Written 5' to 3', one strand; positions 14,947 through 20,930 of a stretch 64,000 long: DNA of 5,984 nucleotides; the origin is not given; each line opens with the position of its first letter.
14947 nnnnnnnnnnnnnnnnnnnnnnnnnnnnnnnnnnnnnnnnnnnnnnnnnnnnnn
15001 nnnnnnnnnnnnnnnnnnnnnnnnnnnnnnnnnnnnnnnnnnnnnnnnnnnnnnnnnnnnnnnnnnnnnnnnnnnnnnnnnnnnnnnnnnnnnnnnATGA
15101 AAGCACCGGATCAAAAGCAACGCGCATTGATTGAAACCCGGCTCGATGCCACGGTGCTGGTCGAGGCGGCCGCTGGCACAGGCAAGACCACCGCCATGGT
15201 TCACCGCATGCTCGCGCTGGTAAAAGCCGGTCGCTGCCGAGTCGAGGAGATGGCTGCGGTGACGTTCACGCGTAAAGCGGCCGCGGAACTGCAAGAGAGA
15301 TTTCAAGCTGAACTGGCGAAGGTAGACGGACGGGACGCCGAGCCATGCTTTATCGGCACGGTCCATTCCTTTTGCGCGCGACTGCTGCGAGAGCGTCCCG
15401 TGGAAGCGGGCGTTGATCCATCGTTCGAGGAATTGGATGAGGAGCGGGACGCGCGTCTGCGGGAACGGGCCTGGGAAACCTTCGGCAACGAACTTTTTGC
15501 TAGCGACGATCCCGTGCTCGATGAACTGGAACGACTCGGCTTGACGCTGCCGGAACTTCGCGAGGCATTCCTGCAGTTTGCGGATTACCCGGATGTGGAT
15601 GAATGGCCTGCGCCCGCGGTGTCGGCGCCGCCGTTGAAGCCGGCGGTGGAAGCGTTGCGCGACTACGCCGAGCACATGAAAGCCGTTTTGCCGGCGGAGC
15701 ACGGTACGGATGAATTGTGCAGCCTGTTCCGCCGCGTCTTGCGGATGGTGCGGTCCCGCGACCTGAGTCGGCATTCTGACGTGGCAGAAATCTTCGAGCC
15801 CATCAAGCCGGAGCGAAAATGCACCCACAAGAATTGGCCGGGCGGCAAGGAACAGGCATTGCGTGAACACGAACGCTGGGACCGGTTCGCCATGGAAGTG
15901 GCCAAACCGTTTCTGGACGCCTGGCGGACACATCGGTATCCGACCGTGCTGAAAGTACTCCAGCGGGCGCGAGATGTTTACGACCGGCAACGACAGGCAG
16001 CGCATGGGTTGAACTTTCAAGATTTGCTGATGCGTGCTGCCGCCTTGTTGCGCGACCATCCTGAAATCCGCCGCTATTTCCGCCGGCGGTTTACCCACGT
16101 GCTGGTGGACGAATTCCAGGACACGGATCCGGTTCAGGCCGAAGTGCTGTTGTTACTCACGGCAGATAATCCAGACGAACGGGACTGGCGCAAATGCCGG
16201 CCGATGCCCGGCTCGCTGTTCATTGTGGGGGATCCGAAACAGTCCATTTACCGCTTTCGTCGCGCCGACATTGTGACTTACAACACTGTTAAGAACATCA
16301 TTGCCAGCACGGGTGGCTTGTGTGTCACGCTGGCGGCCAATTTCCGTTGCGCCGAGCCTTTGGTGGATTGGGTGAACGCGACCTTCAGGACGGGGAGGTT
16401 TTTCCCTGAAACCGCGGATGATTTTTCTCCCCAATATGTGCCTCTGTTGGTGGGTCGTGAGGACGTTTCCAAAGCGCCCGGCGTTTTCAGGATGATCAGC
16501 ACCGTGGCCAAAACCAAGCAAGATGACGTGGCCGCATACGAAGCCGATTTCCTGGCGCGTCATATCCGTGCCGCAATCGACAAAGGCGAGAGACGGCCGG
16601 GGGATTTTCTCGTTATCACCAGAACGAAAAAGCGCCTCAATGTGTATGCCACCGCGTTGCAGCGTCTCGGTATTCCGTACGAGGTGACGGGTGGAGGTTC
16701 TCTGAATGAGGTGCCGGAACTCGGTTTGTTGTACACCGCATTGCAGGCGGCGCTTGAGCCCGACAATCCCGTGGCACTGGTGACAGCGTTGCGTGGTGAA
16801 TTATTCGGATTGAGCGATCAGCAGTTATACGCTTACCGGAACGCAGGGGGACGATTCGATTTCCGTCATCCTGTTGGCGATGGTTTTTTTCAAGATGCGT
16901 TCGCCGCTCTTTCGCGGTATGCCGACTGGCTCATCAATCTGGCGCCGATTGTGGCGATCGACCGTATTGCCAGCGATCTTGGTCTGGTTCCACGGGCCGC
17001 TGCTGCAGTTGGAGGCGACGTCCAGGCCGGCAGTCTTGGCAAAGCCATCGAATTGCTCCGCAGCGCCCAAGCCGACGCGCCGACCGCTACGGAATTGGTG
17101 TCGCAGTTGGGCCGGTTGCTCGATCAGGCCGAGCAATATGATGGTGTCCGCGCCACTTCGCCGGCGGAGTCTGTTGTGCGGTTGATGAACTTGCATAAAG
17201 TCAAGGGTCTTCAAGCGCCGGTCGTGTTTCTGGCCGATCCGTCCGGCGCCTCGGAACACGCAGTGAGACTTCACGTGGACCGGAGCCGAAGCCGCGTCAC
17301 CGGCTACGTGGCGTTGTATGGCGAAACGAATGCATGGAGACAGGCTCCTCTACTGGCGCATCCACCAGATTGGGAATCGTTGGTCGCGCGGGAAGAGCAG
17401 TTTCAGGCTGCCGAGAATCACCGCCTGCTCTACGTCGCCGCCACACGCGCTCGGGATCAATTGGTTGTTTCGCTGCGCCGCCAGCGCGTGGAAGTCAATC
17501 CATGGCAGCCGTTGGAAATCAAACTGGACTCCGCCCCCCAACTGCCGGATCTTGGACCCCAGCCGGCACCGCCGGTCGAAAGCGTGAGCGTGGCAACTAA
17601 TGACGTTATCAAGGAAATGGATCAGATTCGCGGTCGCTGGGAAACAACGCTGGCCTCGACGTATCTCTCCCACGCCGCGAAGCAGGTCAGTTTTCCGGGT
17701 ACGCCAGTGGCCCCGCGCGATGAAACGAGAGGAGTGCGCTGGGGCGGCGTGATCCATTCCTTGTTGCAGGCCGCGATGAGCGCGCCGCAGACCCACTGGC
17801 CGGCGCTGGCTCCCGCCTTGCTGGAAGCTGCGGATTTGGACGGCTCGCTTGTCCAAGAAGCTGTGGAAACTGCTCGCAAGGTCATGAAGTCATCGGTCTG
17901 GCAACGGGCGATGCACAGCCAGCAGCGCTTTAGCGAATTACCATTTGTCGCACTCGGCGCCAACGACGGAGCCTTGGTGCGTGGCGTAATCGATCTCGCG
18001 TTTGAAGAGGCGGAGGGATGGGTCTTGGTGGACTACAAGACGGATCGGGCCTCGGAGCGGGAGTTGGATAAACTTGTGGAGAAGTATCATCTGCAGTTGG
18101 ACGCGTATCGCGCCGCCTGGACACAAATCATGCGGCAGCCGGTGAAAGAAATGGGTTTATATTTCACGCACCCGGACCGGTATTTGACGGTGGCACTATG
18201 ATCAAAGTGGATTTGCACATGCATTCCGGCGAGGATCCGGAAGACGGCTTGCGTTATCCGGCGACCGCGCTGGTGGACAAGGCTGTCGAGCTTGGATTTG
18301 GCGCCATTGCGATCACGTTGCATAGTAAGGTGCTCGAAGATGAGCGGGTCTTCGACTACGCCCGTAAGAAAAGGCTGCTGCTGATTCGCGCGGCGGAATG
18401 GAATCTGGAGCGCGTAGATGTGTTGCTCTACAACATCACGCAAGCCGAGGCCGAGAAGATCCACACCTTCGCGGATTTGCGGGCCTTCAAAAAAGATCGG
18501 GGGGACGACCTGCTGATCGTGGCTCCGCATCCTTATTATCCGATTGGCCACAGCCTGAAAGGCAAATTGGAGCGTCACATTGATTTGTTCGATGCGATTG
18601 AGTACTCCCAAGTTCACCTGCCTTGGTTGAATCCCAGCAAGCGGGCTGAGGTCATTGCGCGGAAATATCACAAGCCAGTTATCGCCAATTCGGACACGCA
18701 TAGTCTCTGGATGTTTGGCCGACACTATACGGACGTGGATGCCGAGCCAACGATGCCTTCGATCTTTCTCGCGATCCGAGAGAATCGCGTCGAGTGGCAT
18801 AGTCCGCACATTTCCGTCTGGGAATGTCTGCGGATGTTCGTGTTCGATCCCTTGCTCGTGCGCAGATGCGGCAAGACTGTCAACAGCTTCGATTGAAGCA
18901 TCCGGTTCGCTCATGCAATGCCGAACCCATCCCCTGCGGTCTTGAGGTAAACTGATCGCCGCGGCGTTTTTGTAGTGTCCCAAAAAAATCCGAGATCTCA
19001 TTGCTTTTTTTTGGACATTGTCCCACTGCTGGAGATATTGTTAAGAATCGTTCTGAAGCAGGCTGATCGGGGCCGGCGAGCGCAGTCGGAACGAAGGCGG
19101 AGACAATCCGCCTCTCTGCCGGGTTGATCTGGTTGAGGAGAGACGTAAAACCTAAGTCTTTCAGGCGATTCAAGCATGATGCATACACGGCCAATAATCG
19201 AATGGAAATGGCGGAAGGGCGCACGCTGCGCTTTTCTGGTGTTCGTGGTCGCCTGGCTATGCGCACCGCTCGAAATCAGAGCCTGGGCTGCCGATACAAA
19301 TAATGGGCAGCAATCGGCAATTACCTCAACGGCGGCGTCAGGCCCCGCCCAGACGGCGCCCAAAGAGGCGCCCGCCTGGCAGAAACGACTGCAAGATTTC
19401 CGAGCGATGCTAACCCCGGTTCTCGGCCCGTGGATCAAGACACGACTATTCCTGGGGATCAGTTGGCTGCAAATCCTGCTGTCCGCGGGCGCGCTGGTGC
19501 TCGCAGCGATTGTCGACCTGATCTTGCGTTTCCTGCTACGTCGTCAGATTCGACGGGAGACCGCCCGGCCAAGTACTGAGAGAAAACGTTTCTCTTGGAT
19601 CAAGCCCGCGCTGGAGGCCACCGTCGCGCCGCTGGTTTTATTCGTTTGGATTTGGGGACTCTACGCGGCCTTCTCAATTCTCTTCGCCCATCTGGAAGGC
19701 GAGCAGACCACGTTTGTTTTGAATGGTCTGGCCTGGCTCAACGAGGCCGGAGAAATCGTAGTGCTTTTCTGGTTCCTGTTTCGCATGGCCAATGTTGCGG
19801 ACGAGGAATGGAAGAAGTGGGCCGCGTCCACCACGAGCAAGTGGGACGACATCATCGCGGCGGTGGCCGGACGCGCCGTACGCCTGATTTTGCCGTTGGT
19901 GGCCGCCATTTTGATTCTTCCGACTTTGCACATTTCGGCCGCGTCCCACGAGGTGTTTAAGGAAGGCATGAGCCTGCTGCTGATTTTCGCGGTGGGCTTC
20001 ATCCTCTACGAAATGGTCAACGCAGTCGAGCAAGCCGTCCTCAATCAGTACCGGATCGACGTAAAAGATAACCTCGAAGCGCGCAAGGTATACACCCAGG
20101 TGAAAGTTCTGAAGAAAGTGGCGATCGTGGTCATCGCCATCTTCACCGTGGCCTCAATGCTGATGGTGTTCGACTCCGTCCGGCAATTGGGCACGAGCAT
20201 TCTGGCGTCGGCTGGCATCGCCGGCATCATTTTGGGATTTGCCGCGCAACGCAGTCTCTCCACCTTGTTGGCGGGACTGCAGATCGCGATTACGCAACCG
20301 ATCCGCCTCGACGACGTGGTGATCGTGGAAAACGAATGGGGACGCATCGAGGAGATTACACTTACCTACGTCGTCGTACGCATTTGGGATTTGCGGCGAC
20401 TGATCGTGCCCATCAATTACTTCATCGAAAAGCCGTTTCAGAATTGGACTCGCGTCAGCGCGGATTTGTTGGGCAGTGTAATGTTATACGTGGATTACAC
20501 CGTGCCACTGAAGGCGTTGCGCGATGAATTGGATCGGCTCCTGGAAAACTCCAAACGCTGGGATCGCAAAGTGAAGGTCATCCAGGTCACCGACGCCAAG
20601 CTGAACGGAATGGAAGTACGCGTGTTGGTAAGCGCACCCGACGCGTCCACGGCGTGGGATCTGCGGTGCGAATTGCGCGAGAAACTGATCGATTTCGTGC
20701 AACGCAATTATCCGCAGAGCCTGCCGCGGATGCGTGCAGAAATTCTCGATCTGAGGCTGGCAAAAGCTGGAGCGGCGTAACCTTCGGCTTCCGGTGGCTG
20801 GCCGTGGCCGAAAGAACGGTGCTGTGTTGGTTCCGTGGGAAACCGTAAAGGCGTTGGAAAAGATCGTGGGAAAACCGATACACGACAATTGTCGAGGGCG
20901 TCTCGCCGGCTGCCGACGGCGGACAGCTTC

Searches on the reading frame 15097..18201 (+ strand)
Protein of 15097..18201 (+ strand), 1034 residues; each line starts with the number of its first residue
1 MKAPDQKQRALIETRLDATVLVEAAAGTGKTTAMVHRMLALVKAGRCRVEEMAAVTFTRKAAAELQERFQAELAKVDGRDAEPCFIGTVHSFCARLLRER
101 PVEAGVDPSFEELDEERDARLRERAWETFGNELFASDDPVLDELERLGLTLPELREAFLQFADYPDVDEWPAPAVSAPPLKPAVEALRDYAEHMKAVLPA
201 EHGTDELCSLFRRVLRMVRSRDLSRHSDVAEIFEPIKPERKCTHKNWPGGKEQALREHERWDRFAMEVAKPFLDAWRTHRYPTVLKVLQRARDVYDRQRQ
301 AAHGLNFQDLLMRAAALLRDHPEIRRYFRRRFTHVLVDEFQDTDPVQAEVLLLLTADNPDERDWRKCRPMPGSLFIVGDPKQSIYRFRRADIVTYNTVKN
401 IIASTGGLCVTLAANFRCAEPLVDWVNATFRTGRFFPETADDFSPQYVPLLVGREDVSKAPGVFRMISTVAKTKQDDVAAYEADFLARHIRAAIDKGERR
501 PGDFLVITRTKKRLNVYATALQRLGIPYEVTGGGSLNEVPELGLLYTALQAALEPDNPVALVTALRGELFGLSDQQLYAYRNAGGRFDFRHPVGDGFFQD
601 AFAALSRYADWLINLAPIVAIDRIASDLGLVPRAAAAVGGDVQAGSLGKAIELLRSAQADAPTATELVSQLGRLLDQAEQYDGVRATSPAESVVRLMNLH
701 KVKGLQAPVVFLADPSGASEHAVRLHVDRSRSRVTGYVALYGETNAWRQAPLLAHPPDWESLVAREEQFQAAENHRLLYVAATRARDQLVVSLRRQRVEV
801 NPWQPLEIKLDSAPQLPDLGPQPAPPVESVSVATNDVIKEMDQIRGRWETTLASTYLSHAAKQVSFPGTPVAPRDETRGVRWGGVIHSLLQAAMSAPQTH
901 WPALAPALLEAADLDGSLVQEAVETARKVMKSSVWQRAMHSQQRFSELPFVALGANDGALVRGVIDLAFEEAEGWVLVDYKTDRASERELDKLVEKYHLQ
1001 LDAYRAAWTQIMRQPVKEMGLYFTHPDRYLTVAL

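Call 13: search_protein_families(library=pfam, proteins=[window:15097-18201:+], max_evalue=0.00001)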
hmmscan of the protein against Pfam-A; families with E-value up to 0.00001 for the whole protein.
window:15097-18201:+ (1034 aa): 5 families
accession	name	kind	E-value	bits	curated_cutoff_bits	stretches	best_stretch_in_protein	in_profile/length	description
PF00580.27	UvrD-helicase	-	5.1e-57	194.1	23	1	6-400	3-268/271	UvrD/REP helicase N-terminal domain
PF13245.12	AAA_19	-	9.9e-17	61.8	25.1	1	9-388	3-134/134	AAA domain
PF13361.12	UvrD_C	-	7.5e-14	52.3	25.6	1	671-794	264-348/350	UvrD-like helicase C-terminal domain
PF12705.13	PDDEXK_1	-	4.1e-11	43.7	22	1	878-1021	34-186/247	PD-(D/E)XK nuclease superfamily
PF13538.12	UvrD_C_2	-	5.4e-11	42.6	27.4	0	770-791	30-51/52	UvrD-like helicase C-terminal domain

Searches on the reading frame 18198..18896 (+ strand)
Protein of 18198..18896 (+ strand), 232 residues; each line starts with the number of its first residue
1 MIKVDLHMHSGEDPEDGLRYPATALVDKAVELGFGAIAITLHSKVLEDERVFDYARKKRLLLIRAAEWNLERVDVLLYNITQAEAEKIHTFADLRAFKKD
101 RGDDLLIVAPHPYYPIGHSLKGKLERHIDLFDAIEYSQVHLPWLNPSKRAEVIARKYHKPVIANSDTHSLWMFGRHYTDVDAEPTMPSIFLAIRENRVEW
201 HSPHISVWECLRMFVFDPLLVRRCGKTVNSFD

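Call 44: search_protein_families(library=pfam, proteins=[window:18198-18896:+], max_evalue=0.00001)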
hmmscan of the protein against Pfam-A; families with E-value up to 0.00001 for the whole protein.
window:18198-18896:+ (232 aa): 1 family
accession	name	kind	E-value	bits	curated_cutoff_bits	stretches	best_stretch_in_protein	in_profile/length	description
PF13263.12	PHP_C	-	1.2e-10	41.1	21.3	1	148-198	5-56/56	PHP-associated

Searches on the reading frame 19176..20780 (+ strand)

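Call 12: search_protein_families(library=pfam, proteins=[window:19176-20780:+], max_evalue=0.00001)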
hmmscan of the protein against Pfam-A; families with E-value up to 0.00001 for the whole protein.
window:19176-20780:+ (534 aa): 1 family
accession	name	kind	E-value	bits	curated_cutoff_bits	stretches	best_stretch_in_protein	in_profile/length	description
PF00924.24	MS_channel_2nd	-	2.4e-12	47.2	20.2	1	360-426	2-68/68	Mechanosensitive ion channel, beta-domain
